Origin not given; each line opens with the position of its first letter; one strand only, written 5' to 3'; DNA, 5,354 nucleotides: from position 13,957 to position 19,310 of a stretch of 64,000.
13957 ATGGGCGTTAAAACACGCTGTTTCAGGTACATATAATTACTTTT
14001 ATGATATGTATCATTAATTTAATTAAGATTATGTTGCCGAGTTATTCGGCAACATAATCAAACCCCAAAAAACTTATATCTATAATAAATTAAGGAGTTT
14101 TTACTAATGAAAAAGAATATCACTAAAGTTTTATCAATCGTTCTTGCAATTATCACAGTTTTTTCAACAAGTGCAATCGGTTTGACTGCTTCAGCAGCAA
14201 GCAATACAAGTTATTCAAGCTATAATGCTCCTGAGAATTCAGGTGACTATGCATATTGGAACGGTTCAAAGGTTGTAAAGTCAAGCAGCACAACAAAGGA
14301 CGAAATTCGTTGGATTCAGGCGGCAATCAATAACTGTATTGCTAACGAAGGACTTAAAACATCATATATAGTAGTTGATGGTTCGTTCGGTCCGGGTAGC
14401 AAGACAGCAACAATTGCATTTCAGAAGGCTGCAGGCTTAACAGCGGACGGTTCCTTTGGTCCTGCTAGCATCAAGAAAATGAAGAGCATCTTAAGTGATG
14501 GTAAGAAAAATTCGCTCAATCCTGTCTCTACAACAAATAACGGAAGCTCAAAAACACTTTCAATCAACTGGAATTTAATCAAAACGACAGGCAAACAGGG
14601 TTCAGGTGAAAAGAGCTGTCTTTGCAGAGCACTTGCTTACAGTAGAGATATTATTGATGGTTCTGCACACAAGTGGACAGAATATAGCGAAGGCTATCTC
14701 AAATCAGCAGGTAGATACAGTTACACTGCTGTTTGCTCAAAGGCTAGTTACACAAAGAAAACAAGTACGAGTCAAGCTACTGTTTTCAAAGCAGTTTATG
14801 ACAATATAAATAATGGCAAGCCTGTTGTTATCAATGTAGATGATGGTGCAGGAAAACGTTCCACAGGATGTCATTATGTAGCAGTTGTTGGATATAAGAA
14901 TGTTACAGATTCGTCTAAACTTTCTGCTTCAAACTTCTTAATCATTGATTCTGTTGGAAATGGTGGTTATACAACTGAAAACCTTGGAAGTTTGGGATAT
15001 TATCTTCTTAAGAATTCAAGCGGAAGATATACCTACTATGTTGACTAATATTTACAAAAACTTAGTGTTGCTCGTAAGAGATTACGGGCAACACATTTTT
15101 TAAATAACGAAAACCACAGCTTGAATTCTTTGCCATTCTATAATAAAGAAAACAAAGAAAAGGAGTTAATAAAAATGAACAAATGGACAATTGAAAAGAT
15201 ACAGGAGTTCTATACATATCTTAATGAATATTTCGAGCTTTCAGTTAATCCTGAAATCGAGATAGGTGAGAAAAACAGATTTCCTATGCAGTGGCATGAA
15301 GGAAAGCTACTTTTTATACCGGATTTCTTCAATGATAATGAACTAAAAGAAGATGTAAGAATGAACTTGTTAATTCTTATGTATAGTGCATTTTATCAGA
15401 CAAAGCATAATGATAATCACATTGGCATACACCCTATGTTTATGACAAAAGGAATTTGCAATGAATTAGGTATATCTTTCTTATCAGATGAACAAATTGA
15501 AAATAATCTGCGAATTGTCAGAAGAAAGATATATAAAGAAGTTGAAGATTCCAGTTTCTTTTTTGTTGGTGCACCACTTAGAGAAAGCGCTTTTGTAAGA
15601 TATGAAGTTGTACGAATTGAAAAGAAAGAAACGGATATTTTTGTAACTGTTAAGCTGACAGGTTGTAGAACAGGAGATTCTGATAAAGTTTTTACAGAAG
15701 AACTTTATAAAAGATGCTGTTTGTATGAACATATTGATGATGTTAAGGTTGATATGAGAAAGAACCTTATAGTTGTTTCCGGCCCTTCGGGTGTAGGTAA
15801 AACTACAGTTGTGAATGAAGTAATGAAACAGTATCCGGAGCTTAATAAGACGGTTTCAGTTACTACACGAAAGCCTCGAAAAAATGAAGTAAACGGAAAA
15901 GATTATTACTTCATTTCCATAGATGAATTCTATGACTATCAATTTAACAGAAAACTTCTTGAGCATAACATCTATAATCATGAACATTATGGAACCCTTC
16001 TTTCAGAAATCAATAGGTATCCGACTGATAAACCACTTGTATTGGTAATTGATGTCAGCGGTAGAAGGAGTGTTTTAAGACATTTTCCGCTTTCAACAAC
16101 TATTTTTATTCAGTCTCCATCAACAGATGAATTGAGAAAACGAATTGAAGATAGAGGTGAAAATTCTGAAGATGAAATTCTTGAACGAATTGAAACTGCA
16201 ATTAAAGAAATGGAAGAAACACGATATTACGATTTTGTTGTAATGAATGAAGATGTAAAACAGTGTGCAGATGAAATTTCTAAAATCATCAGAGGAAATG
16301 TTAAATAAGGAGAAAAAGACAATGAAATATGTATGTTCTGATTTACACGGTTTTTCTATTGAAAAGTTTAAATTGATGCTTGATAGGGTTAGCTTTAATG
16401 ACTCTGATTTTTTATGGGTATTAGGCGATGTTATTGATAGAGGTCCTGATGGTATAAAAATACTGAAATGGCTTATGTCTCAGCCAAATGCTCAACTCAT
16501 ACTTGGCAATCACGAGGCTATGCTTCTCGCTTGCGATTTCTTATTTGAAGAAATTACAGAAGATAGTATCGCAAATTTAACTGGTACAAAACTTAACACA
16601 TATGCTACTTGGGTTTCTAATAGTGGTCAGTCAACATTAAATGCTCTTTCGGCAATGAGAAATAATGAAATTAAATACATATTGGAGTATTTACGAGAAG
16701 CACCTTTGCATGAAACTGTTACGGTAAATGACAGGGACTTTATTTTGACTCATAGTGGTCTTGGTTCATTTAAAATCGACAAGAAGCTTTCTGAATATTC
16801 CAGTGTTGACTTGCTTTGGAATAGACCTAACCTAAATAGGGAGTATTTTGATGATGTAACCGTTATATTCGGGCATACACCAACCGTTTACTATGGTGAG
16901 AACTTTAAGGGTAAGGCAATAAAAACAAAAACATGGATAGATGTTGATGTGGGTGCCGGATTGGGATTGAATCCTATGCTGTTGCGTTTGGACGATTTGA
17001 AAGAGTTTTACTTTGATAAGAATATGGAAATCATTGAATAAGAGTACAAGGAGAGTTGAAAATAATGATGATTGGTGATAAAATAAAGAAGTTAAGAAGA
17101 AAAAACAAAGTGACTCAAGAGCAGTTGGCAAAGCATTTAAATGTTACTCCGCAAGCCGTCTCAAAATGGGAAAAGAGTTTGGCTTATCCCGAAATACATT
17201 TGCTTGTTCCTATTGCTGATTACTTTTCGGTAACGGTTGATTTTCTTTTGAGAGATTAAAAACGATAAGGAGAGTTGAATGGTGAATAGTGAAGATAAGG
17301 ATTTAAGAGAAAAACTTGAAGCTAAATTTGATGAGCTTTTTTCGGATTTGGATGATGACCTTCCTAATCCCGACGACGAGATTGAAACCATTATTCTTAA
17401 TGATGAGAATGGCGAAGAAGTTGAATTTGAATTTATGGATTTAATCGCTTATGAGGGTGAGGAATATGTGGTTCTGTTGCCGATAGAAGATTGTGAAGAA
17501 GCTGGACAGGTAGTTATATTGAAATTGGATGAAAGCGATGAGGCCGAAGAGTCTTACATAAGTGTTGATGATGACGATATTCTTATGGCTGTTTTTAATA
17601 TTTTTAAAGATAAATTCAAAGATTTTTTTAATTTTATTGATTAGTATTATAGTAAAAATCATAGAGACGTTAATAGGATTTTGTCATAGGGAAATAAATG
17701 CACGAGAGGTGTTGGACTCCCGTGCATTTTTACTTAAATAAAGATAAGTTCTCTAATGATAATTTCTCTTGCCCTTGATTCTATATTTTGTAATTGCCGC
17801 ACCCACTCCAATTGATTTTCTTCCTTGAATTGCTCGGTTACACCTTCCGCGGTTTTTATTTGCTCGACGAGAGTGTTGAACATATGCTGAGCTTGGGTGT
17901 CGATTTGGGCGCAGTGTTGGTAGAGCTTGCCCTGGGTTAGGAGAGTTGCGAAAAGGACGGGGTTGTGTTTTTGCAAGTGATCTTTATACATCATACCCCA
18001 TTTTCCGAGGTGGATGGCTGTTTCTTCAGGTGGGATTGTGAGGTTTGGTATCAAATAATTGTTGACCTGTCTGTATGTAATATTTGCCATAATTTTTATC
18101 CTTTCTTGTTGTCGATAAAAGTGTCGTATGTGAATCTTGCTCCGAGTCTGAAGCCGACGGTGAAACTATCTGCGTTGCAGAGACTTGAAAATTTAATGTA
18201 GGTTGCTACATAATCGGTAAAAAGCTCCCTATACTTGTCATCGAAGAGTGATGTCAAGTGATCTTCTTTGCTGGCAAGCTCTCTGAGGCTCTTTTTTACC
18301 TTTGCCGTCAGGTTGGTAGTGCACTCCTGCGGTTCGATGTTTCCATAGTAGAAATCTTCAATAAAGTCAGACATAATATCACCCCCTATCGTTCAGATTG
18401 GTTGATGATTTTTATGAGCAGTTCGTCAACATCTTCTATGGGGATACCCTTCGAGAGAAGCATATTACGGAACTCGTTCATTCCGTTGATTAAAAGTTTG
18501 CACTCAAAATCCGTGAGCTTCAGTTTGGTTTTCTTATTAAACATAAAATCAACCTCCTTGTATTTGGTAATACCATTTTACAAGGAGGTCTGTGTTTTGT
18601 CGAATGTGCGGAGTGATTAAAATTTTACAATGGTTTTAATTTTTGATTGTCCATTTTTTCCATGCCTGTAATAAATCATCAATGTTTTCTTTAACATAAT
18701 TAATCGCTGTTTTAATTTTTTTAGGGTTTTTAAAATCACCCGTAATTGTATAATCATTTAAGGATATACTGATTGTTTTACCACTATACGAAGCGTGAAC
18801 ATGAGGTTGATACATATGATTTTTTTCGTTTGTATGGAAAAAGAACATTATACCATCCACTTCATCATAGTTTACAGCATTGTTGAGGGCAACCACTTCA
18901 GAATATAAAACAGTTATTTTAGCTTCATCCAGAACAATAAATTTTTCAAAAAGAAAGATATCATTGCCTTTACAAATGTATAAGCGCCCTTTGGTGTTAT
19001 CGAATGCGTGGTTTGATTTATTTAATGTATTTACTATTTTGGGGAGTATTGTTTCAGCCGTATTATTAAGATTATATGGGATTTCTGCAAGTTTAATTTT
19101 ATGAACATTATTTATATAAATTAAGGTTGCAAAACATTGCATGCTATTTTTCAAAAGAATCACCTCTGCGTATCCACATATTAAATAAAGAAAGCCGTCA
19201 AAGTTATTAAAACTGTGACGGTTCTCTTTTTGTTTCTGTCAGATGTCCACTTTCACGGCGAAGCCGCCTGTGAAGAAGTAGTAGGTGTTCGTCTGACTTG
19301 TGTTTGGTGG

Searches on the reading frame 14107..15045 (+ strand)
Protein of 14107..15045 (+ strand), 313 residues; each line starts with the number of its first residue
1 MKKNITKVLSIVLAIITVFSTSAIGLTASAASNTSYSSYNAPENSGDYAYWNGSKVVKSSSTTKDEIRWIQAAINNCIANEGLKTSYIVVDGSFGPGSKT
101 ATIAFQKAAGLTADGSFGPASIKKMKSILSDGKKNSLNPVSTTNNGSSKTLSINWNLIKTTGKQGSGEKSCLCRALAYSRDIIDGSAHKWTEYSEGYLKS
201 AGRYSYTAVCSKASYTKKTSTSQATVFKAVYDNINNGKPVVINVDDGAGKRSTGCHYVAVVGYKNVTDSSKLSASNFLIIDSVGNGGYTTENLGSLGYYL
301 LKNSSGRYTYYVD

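Call 8: search_protein_families(library=pfam, proteins=[window:14107-15045:+], max_evalue=0.05)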
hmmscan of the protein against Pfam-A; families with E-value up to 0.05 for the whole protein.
window:14107-15045:+ (313 aa): 2 families
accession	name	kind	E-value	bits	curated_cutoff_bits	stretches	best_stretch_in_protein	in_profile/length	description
PF01471.23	PG_binding_1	-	2.1e-07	31.5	23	1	65-125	3-57/57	Putative peptidoglycan binding domain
PF13529.12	Peptidase_C39_2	-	5.9e-07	30.6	24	1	199-267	61-134/143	Peptidase_C39 like family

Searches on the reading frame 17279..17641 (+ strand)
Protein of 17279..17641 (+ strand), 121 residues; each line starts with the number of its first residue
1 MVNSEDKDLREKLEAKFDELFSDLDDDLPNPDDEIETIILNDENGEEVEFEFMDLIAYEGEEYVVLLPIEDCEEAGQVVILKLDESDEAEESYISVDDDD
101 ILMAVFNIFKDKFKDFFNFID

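Call 8: search_protein_families(library=pfam, proteins=[window:17279-17641:+], max_evalue=0.05)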
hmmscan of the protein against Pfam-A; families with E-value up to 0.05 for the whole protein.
window:17279-17641:+ (121 aa): 1 family
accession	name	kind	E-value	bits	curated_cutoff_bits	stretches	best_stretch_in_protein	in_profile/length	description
PF06949.16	DUF1292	-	1.1e-14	55.4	24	1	43-112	1-73/75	Protein of unknown function (DUF1292)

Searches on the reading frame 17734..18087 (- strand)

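Call 8: search_protein_families(library=pfam, proteins=[window:17734-18087:-], max_evalue=0.05)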
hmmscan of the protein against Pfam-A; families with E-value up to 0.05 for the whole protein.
window:17734-18087:- (117 aa): 1 family
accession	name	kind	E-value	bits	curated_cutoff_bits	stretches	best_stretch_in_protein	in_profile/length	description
PF14198.11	TnpV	-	1.7e-40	137.8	27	1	4-115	1-111/111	Transposon-encoded protein TnpV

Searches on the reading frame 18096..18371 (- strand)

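Call 8: search_protein_families(library=pfam, proteins=[window:18096-18371:-], max_evalue=0.05)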
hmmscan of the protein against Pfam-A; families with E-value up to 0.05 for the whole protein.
window:18096-18371:- (91 aa): 1 family
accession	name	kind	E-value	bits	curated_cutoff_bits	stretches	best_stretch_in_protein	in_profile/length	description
PF20648.2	DUF6809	-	1.1e-17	65.1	27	1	2-83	3-84/85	Family of unknown function (DUF6809)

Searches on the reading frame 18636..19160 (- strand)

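Call 8: search_protein_families(library=pfam, proteins=[window:18636-19160:-], max_evalue=0.05)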
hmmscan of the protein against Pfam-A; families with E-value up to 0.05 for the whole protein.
window:18636-19160:- (174 aa): 1 family
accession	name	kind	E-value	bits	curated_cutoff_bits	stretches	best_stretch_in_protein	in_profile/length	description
PF13711.11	DUF4160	-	7.8e-11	42.5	23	1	103-168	1-65/65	Domain of unknown function (DUF4160)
